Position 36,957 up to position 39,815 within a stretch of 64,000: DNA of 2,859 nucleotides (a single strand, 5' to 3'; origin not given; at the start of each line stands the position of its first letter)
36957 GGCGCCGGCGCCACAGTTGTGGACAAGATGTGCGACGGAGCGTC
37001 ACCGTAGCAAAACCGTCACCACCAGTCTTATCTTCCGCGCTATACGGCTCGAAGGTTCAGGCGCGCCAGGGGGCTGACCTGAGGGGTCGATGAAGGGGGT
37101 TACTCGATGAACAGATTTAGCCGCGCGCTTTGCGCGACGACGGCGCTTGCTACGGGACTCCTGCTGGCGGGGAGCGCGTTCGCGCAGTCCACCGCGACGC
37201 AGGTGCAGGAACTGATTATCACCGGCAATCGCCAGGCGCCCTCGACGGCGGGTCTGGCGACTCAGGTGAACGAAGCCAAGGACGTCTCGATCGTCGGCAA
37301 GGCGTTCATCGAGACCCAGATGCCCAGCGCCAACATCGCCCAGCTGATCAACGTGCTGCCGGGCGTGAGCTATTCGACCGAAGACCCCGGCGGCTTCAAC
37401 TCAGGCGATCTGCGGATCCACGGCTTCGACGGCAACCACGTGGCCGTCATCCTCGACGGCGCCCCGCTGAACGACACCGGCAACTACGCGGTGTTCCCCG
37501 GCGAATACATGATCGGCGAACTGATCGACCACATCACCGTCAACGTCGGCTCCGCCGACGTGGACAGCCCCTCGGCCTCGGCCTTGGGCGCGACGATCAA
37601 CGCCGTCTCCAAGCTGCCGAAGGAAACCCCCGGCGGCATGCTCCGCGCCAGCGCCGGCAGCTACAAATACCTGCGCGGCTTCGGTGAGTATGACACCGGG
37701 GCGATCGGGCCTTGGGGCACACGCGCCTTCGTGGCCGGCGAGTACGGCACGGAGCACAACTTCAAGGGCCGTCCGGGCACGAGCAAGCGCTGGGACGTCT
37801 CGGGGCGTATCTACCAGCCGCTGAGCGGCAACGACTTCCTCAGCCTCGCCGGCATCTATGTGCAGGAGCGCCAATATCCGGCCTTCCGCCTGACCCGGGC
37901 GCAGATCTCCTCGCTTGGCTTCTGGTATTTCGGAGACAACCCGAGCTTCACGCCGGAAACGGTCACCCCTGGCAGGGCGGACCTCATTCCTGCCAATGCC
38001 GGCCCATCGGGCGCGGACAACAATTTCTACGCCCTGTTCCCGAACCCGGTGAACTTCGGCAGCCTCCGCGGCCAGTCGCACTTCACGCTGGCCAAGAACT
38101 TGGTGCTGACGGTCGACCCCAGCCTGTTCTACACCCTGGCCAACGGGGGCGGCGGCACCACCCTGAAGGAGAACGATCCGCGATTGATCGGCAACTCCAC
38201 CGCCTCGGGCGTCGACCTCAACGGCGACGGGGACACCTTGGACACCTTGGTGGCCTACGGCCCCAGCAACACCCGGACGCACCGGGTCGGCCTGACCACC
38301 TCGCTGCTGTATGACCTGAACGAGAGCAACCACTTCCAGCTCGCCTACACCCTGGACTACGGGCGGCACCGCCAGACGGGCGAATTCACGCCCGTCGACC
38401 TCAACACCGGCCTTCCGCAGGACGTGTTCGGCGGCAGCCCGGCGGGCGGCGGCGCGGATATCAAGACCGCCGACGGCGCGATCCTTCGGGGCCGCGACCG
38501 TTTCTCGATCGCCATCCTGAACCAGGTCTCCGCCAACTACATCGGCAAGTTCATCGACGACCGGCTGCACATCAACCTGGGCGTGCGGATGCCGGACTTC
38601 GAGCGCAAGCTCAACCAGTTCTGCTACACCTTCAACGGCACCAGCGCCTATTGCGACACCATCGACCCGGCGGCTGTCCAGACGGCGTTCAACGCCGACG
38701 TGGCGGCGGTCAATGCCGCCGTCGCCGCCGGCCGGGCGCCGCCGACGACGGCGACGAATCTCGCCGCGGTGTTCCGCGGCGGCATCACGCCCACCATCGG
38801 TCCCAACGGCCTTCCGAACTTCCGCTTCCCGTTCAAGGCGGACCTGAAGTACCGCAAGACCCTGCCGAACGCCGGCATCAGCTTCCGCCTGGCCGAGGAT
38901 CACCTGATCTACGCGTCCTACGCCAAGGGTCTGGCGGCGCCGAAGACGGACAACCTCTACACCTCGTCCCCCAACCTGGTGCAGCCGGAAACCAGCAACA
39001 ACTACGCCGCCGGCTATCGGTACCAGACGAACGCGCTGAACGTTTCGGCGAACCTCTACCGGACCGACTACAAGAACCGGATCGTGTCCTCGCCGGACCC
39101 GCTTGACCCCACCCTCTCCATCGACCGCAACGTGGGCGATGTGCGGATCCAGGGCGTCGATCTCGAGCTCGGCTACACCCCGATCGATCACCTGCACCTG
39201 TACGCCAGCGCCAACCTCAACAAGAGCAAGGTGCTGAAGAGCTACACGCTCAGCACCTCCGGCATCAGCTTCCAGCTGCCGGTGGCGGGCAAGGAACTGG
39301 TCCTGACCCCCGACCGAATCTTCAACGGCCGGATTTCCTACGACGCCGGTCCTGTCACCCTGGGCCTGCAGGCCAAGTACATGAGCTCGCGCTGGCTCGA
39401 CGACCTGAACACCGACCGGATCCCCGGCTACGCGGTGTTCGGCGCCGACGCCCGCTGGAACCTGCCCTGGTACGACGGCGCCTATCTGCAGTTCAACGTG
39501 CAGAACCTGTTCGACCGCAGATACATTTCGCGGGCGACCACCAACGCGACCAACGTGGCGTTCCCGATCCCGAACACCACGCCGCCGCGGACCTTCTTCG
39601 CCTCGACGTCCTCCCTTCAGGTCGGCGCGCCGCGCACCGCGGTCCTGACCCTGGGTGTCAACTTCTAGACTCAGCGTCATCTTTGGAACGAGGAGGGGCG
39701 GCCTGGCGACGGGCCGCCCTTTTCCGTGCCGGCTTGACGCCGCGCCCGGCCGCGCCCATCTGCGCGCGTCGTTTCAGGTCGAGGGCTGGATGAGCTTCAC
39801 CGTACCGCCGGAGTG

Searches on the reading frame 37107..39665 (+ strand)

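Call 3: search_protein_families(library=pfam, proteins=[window:37107-39665:+], max_evalue=0.01)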
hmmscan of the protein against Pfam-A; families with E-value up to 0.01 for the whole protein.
window:37107-39665:+ (853 aa): 3 families
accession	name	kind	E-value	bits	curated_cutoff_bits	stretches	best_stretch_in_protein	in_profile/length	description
PF00593.30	TonB_dep_Rec_b-barrel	-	1.9e-38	133.9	27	1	289-801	38-436/436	TonB dependent receptor-like, beta-barrel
PF07715.20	Plug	-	1.1e-11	45.6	23.9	1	57-161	6-106/107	TonB-dependent Receptor Plug Domain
PF14905.12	OMP_b-brl_3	-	1.8e-08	34.3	27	1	618-814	207-386/408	Outer membrane protein beta-barrel family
